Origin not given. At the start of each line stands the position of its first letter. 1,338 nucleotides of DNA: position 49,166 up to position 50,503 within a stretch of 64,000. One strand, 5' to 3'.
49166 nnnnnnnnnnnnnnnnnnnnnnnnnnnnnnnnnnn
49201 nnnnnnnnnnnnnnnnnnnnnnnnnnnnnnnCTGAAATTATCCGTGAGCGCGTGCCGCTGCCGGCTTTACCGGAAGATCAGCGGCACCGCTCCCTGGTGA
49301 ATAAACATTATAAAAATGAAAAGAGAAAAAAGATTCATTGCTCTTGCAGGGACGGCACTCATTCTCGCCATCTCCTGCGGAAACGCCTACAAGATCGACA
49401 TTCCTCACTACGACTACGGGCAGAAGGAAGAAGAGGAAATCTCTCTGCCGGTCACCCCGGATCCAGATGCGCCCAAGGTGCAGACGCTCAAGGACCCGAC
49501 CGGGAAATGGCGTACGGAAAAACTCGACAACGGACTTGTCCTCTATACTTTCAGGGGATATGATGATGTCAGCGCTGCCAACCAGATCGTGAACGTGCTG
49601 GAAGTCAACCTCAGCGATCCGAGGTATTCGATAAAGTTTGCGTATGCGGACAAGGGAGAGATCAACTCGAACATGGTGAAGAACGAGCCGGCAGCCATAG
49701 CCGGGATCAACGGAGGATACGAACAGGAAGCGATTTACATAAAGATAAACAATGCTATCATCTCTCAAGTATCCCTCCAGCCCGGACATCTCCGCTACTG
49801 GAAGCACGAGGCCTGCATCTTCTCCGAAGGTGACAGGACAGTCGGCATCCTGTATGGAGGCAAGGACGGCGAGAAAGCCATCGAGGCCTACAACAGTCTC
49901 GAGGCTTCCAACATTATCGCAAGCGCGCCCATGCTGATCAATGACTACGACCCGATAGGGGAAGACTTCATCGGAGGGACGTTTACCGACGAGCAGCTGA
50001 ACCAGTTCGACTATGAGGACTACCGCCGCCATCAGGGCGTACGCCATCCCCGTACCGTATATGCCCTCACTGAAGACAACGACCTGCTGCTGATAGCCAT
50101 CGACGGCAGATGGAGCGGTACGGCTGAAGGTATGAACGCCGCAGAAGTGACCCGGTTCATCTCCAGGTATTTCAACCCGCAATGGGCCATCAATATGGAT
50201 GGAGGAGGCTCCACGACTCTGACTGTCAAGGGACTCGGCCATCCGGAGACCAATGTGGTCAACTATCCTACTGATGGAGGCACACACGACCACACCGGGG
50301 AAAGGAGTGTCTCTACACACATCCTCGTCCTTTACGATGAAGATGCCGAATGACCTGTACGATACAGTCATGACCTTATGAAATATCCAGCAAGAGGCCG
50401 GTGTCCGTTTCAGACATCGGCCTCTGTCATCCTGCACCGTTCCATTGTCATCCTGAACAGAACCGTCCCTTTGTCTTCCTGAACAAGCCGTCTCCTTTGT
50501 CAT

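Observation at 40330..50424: ECF-sigma/anti-sigma-controlled SusC/SusD locus whose only enzymes are two phosphodiester glycosidases, next to GH125 + GH2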

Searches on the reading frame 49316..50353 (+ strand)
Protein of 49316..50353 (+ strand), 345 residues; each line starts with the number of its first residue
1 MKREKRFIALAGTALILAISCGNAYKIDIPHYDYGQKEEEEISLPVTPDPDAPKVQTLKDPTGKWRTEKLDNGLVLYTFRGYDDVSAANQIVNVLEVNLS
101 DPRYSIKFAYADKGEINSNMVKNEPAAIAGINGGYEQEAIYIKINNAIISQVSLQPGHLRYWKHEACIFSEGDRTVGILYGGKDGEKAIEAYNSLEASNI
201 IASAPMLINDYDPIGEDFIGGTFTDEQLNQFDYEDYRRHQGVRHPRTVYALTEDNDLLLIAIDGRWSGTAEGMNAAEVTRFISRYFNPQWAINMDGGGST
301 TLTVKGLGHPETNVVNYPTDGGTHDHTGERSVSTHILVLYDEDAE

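Call 4: search_protein_families(library=pfam, proteins=[window:49316-50353:+], max_evalue=0.01)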
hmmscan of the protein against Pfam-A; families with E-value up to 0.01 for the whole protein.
window:49316-50353:+ (345 aa): 1 family
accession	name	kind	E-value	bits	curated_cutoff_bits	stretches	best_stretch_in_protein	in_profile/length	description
PF09992.14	NAGPA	-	1.9e-20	74.2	25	1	170-338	33-168/169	Phosphodiester glycosidase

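Call 12: search_protein_families(library=ncbifam, proteins=[window:49316-50353:+], max_evalue=0.001)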
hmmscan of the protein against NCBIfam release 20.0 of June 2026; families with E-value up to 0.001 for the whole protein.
window:49316-50353:+ (345 aa): 0 families

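Call 14: search_solved_structures(query=window:49316-50353:+, max_evalue=1, show_alignments=3)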
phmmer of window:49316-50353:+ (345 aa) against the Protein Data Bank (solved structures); distinct sequences matched with E-value up to 1: 11.
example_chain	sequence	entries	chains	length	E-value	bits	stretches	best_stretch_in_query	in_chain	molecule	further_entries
6ozd_A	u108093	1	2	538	9.9e-05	24.6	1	241-313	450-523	Putative exported protein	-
3ohg_A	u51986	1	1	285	0.00015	24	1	230-321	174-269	Uncharacterized protein from DUF2233 family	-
6pki_A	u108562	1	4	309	0.00052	22.3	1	218-306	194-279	N-acetylglucosamine-1-phosphodiester alpha-N-acetylglucosaminidase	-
6pkg_A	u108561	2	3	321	0.00087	21.5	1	234-306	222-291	N-acetylglucosamine-1-phosphodiester alpha-N-acetylglucosaminidase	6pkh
6u11_A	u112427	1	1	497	0.014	17.6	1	235-324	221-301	EGF-like domain-containing protein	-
6pku_A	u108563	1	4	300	0.015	17.4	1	235-307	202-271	N-acetylglucosamine-1-phosphodiester alpha-N-acetylglucosaminidase (NAGPA)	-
6pky_A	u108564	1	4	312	0.021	17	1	236-307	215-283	N-acetylglucosamine-1-phosphodiester alpha-N-acetylglucosaminidase (NAGPA)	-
5wtg_A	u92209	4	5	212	0.5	12.4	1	237-312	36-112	FAB Light chain | R10 ANTIBODY LIGHT CHAIN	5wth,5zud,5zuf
8hhj_A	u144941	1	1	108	0.62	12.1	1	219-284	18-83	MafB2 immunity protein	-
1yqv_L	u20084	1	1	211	0.72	11.9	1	236-312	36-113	HyHEL-5 Antibody Light Chain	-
1bql_L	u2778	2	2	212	0.73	11.9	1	236-312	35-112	HYHEL-5 FAB (LIGHT CHAIN) | IGG1 HYHEL-5 FAB (LIGHT CHAIN)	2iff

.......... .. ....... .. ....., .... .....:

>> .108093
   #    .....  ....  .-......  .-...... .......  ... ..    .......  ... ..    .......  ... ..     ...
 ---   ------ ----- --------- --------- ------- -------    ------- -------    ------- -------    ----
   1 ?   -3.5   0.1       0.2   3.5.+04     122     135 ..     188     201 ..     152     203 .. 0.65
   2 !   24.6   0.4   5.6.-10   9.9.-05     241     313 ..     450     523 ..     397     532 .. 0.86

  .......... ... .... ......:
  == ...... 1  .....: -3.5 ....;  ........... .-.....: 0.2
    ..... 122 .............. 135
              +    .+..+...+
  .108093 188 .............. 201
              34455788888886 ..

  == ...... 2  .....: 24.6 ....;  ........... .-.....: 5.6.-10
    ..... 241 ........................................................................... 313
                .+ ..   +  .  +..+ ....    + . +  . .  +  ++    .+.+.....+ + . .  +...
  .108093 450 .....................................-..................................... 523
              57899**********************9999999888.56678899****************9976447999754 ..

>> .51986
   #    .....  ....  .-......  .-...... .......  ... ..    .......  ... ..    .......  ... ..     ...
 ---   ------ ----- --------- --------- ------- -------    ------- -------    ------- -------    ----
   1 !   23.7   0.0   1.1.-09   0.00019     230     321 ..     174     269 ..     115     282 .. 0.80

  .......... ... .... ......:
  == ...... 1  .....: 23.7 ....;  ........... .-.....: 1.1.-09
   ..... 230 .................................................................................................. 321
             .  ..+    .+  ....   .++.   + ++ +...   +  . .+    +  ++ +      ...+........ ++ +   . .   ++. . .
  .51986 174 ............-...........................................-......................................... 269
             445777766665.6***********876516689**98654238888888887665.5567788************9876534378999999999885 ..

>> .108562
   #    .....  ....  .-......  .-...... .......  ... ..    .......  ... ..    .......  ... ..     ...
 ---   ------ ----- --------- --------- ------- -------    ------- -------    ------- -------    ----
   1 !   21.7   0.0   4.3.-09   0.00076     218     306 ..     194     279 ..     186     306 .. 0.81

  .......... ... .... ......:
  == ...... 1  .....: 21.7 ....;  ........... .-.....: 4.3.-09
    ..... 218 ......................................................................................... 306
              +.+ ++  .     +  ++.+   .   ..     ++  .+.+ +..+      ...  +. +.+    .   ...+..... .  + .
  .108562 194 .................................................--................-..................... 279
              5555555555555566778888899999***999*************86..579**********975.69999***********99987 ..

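Call 23: find_encoding_contigs(protein=window:49316-50353:+, flank=10000, max_places=6)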
Protein window:49316-50353:+ (345 aa): 23 contigs read that carry it; 6 places shown.
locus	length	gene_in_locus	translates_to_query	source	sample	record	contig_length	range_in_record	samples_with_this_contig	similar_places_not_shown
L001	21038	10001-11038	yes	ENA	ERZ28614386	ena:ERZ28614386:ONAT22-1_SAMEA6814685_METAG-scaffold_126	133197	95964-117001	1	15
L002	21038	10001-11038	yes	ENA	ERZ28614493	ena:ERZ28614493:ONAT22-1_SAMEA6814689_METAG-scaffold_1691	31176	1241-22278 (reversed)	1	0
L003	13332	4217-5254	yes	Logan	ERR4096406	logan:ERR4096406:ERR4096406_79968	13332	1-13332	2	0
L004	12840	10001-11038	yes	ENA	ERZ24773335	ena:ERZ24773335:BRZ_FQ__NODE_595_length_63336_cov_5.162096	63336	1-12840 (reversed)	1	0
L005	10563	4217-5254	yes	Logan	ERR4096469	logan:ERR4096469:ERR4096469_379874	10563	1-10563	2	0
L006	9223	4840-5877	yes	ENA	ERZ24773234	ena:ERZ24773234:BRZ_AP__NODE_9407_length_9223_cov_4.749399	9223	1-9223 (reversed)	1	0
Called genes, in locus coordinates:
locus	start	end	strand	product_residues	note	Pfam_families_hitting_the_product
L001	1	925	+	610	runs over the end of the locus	PF02837:Glyco_hydro_2_N, PF22666:Glyco_hydro_2_N2 (weak), PF00703:Glyco_hydro_2, PF02836:Glyco_hydro_2_C (weak)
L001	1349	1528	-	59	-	-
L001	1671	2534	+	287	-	PF04773:FecR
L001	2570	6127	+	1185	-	PF13620:CarboxypepD_reg, PF13715:CarbopepD_reg_2, PF07715:Plug, PF00593:TonB_dep_Rec_b-barrel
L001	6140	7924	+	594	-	PF12771:SusD-like_2 (weak), PF14322:SusD-like_3 (weak), PF07980:SusD_RagB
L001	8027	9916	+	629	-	PF09992:NAGPA, PF07581:Glug (faint)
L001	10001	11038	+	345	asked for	PF09992:NAGPA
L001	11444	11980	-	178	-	PF00588:SpoU_methylase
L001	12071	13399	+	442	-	PF00464:SHMT, PF00155:Aminotran_1_2 (weak)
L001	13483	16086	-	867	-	PF13584:BatD, PF00515:TPR_1, PF07719:TPR_2, PF13181:TPR_8, PF13414:TPR_11, PF13432:TPR_16 (weak)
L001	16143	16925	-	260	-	-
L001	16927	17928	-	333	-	PF00092:VWA, PF13519:VWA_2, PF13768:VWA_3 (faint)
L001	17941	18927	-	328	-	PF07584:BatA (weak), PF01882:DUF58 (weak), PF00092:VWA, PF06707:DUF1194 (faint), PF13519:VWA_2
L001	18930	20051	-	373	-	-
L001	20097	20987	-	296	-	PF01882:DUF58, PF13519:VWA_2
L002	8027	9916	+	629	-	PF09992:NAGPA, PF07581:Glug (faint)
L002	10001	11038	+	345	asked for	PF09992:NAGPA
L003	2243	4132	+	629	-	PF09992:NAGPA, PF07581:Glug (faint)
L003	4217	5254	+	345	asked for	PF09992:NAGPA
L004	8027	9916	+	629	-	PF09992:NAGPA, PF07581:Glug (faint)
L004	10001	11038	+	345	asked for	PF09992:NAGPA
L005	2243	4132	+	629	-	PF09992:NAGPA, PF07581:Glug (faint)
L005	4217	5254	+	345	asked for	PF09992:NAGPA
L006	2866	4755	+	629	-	PF09992:NAGPA, PF07581:Glug (faint)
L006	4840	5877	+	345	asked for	PF09992:NAGPA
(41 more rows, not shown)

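Call 25: find_homologous_proteins(query=window:49316-50353:+, max_evalue=0.00001)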
Query window:49316-50353:+ (345 aa): 620 proteins with E <= 0.00001 among 3538 candidates; the best 120 are listed.
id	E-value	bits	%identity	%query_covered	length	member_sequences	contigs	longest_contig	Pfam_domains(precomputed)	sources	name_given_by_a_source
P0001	6.4e-227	770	97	100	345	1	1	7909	PF09992.15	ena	-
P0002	7.4e-225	763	95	100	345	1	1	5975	PF09992.15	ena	-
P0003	1.6e-218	742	93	100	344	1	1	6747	PF09992.15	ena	-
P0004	3.4e-218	741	92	100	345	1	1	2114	PF09992.15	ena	-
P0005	4.7e-218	741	92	100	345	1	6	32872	PF09992.15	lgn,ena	-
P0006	6.2e-218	741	92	100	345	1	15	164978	PF09992.15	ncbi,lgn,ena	-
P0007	7.6e-218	740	92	100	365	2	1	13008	PF09992.15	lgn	-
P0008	2.1e-217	739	93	100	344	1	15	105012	PF09992.15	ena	-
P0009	2.2e-217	739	92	100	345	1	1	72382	PF09992.15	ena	-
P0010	2.3e-217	739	92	100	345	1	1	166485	PF09992.15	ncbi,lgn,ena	-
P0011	2.4e-217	739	92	100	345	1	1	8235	PF09992.15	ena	-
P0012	6.1e-217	737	92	100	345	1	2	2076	PF09992.15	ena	-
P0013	6.4e-217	737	92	100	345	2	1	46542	PF09992.15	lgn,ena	-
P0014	1.3e-215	733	92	100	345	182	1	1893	PF09992.15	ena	-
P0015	3.4e-215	732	91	100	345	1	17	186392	PF09992.15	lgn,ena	-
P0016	1.6e-194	664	87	94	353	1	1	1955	PF09992.15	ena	-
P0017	1.0e-183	628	79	98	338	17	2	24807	PF09992.15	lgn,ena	-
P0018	8.1e-168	576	91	80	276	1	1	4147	PF09992.15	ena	-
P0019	1.5e-165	568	97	74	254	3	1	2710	PF09992.15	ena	-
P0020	1.2e-150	519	71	94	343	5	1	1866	PF09992.15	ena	-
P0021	4.6e-150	517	68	98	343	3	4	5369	PF09992.15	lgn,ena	-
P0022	7.5e-149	513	65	98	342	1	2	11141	PF09992.15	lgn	-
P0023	1.2e-142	493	63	99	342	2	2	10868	PF09992.15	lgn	-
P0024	3.1e-130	452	85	66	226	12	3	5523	PF09992.15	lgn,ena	-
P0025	4.3e-117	409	63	87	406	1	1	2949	PF09992.15,PF04545.23,PF04542.21,PF08281.19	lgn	-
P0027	2.8e-107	377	52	97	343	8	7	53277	PF09992.15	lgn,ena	-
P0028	3.2e-106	373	53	98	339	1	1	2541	PF09992.15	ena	-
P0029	3.5e-106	373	51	98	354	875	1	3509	PF09992.15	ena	-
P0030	9.6e-105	368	51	97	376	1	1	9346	PF09992.15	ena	-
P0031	1.4e-104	368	55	84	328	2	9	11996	PF09992.15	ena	-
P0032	5.2e-104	366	50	98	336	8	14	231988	PF09992.15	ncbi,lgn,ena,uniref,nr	ncbi:phosphodiester glycosidase family protein [Bacteroides congonensis]|uniref:phosphodiester glyco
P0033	5.0e-101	356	49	98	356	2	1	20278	PF09992.15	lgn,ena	-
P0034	4.1e-99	350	59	77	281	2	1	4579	PF09992.15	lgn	-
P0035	6.5e-99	349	50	94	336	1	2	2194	PF09992.15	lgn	-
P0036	4.8e-97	343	54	85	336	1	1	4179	PF09992.15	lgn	-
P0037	5.3e-97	343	49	96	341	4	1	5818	PF09992.15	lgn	-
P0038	6.3e-97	343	49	98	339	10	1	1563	PF09992.15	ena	-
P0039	7.5e-97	342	54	84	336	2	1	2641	PF09992.15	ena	-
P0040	4.3e-96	340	49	97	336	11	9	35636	PF09992.15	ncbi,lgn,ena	-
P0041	1.5e-95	338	49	94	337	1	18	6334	PF09992.15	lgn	-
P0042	7.2e-95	336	50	98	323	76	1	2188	PF09992.15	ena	-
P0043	1.9e-94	335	49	97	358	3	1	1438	PF09992.15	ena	-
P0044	1.9e-94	335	50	98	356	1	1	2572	PF09992.15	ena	-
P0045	4.2e-94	333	58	73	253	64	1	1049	PF09992.15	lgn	-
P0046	5.6e-94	333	49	95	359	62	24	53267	PF09992.15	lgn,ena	-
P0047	7.0e-94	333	49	98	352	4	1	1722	PF09992.15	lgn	-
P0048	1.3e-93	332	83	50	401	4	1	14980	PF13715.13,PF09992.15,PF07715.21,PF13620.13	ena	-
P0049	1.0e-92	329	55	79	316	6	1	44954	PF09992.15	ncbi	-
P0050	1.1e-92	329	47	97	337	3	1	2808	PF09992.15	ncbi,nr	ncbi:MAG: phosphodiester glycosidase family protein [Muribaculaceae bacterium]|nr:phosphodiester gly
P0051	2.1e-92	328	46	98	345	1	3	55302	PF09992.15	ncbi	-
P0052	2.5e-92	328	47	99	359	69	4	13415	PF09992.15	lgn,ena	-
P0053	2.6e-92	327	47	97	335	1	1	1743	PF09992.15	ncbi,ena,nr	ncbi:MAG: phosphodiester glycosidase family protein [Muribaculaceae bacterium]|nr:phosphodiester gly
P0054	3.6e-92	327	51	86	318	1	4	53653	PF09992.15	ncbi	-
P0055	7.3e-92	326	53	79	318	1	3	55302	PF09992.15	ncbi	-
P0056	1.1e-91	325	51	80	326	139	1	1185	PF09992.15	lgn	-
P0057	4.7e-91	323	49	94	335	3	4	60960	PF09992.15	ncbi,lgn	-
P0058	1.1e-90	322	47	98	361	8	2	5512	PF09992.15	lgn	-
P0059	1.1e-90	322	48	99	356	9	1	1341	PF09992.15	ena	-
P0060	2.3e-90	321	46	97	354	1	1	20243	PF09992.15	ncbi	-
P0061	4.4e-90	320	48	94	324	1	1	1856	PF09992.15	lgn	-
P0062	9.1e-90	319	50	83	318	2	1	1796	PF09992.15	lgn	-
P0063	2.3e-89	318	46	96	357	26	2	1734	PF09992.15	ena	-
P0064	8.7e-89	316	45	95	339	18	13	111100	PF09992.15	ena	-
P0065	2.2e-87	311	47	97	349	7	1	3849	PF09992.15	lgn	-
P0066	3.6e-87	311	47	98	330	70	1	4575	PF09992.15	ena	-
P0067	4.1e-87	310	48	96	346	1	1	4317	PF09992.15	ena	-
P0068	5.8e-87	310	44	97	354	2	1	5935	PF09992.15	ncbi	-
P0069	1.8e-86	308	52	80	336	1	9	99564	PF09992.15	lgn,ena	-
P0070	1.9e-86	308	45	97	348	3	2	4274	PF09992.15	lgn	-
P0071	2.4e-86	308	51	83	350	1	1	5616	PF09992.15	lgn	-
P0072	3.3e-86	307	44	93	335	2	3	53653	PF09992.15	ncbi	-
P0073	3.6e-86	307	46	97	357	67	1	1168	PF09992.15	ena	-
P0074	5.3e-86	307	45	96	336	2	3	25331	PF09992.15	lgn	-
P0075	6.9e-86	306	45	99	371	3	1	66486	PF09992.15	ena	-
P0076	2.1e-84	301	56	72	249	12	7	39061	PF09992.15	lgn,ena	-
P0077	6.3e-84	300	46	94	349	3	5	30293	PF09992.15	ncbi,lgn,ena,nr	ncbi:MAG: phosphodiester glycosidase family protein [Bacteroidales bacterium]|nr:phosphodiester glyc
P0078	3.3e-83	298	49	83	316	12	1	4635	PF09992.15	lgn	-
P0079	6.1e-83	297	44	98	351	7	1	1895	PF09992.15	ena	-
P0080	9.9e-83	296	47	88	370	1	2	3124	PF09992.15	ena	-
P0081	1.5e-82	295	46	63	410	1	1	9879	PF09992.15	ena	-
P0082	1.5e-82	295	47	83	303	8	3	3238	PF09992.15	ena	-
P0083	3.2e-82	294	50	83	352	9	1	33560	PF09992.15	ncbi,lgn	-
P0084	4.5e-82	294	45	99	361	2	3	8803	PF09992.15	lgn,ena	-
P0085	6.9e-82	293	43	98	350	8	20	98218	PF09992.15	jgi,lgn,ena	jgi:hypothetical protein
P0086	1.3e-81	292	43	99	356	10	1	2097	PF09992.15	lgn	-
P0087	1.7e-81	292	43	96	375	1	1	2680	PF09992.15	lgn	-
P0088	2.1e-81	292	45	90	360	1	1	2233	PF09992.15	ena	-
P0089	2.2e-81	292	44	98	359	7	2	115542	PF09992.15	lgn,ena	-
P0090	4.8e-81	290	49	84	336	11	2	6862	PF09992.15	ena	-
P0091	5.5e-81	290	45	94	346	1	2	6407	PF09992.15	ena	-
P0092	1.1e-80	289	48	86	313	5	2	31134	PF09992.15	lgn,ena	-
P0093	1.2e-80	289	49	87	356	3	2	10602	PF09992.15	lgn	-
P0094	1.3e-80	289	44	98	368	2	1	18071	PF09992.15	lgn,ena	-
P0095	1.6e-80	289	47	84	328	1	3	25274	PF09992.15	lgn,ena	-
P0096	3.9e-80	287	46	99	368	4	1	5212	PF09992.15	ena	-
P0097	6.3e-80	287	44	98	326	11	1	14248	PF09992.15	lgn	-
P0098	7.4e-80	287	45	99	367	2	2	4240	PF09992.15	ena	-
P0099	1.3e-79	286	48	86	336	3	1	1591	PF09992.15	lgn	-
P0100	1.4e-79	286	45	98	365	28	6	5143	PF09992.15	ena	-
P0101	2.2e-79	285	47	85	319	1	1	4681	PF09992.15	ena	-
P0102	2.4e-79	285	49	80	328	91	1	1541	PF09992.15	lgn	-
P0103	4.1e-79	284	42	97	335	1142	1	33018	PF09992.15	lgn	-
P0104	5.9e-79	284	44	98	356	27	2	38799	PF09992.15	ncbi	-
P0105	7.5e-79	283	46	86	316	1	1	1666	PF09992.15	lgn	-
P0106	7.9e-79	283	47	85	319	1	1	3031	PF09992.15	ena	-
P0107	8.6e-79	283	43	99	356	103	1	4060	PF09992.15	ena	-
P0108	9.1e-79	283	48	83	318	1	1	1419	PF09992.15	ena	-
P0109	2.0e-78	282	44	99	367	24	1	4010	PF09992.15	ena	-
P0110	2.3e-78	282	43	98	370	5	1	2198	PF09992.15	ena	-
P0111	2.7e-78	281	46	80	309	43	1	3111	PF09992.15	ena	-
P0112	3.4e-78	281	44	99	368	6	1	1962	PF09992.15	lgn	-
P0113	3.6e-78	281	47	78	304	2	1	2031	PF09992.15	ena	-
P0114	3.7e-78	281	44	88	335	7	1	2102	PF09992.15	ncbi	-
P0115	4.1e-78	281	46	80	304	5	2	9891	PF09992.15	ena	-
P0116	6.1e-78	280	47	85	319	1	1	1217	PF09992.15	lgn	-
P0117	6.2e-78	280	47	85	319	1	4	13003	PF09992.15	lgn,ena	-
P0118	6.4e-78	280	47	85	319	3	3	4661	PF09992.15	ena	-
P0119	8.2e-78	280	46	81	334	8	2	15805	PF09992.15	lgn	-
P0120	9.0e-78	280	47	85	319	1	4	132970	PF09992.15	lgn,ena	-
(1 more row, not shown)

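Call 27: find_related_loci(query=A2, collection=genome_contigs, flank=10000)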
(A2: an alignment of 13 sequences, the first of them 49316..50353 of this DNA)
Query A2 (345 aa) in genome_contigs; peptide patterns used: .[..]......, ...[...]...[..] (x = any residue, [..] = any of these).
599 stretches matched a pattern (row limit reached: there are more); 520 encode a relative of the query (tblastn E <= 1e-3); the best 80 are kept; 79 distinct loci.
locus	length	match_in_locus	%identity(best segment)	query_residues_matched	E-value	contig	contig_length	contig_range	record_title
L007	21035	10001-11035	92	1-345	0e+0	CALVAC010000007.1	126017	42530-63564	MAG: uncultured Bacteroidales bacterium isolate BRZ_CG__bin33 genome assembly, contig: BRZ_CG__NODE_222_length_126017_co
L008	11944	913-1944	90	1-345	0e+0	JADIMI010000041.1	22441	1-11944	MAG: Candidatus Cryptobacteroides intestinavium isolate B1-20833 B1M03__C192744_L22441_SRR9113712, whole genome shotgun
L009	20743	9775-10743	70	16-339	1e-153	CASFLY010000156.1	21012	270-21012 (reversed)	uncultured Bacteroidales bacterium isolate SI.B43.metabat-bins.131 genome assembly, contig: SI.B43.metabat-bins.131.fa_k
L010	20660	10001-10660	85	126-345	4e-128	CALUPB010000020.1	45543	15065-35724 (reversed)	MAG: uncultured Bacteroidales bacterium isolate BRZ_FE__bin72 genome assembly, contig: BRZ_FE__NODE_1396_length_45543_co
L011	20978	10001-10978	51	1-341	1e-106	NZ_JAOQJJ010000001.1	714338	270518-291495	Bacteroides cellulolyticus strain Sanger_22 .13470_2_62.1, whole genome shotgun sequence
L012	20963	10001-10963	51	1-339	6e-104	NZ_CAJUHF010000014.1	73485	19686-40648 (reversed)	MAG: uncultured Bacteroides sp. isolate MGBC143234, whole genome shotgun sequence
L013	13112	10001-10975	45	10-338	3e-93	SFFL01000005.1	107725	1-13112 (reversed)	MAG: Bacteroidales bacterium isolate W0P39.013 Contig42, whole genome shotgun sequence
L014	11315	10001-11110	45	1-342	4e-87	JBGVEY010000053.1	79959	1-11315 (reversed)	MAG: Candidatus Cryptobacteroides sp. isolate fecal_MAG_402 fecal_MAG_402_contig_0053, whole genome shotgun sequence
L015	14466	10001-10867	50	54-338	3e-86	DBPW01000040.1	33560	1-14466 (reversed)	MAG TPA_asm: Bacteroidales bacterium UBA1410 UBA1410_contig_164, whole genome shotgun sequence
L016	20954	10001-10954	47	1-338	5e-86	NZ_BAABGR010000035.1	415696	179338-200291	Sphingobacterium thermophilum strain JCM 17858 sequence35, whole genome shotgun sequence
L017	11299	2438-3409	45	1-338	1e-85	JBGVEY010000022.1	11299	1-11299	MAG: Candidatus Cryptobacteroides sp. isolate fecal_MAG_402 fecal_MAG_402_contig_0022, whole genome shotgun sequence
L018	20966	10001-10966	47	1-338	2e-83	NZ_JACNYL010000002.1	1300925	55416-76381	Sphingobacterium chuzhouense strain KCTC 42746 NODE_2_length_1300925_cov_40.776353, whole genome shotgun sequence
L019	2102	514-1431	44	35-339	8e-87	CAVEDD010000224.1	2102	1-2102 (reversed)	Treponemataceae bacterium isolate G02649-L1_cleanbin_000027 genome assembly, contig: Spades_G02649-L1_contig_28553, whol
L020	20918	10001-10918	44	35-339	1e-82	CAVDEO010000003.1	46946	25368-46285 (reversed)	bacterium isolate G02607-L1_cleanbin_000017 genome assembly, contig: Spades_G02607-L1_contig_366, whole genome shotgun s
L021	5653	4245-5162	46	1-338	1e-81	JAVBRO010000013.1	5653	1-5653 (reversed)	MAG: Rikenellaceae bacterium isolate EPI_MAG_00197 c_000006030553, whole genome shotgun sequence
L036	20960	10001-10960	45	1-338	5e-77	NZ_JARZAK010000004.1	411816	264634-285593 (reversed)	Bacteroides vicugnae strain A2-P53 assembly_contig_4, whole genome shotgun sequence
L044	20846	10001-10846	45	61-339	1e-73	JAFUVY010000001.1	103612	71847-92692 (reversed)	MAG: Bacteroidales bacterium isolate RGIG4875 Roe_deer_Rumen-1__c1250, whole genome shotgun sequence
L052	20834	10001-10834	43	65-339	1e-70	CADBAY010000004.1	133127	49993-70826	MAG: uncultured Bacteroidia bacterium isolate RUG13810 genome assembly, contig: RUG13810_asm_4, whole genome shotgun seq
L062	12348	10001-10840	41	65-339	1e-67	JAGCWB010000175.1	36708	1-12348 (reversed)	MAG: Bacteroidales bacterium isolate RGIG10175 Yak_Rumen-4__c1883011, whole genome shotgun sequence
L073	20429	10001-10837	41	63-339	2e-65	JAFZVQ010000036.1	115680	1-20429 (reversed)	MAG: Bacteroidales bacterium isolate RGIG8139 Water_buffalos_Rumen-3__c881284, whole genome shotgun sequence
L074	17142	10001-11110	36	1-339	4e-65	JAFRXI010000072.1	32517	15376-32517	MAG: Bacteroidales bacterium isolate RGIG2883 Goat_Omasum.Co__c2254732, whole genome shotgun sequence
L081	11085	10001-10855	39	58-339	4e-62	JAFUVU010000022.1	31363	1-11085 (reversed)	MAG: Bacteroidales bacterium isolate RGIG4871 Roe_deer_Rumen-1__c5622, whole genome shotgun sequence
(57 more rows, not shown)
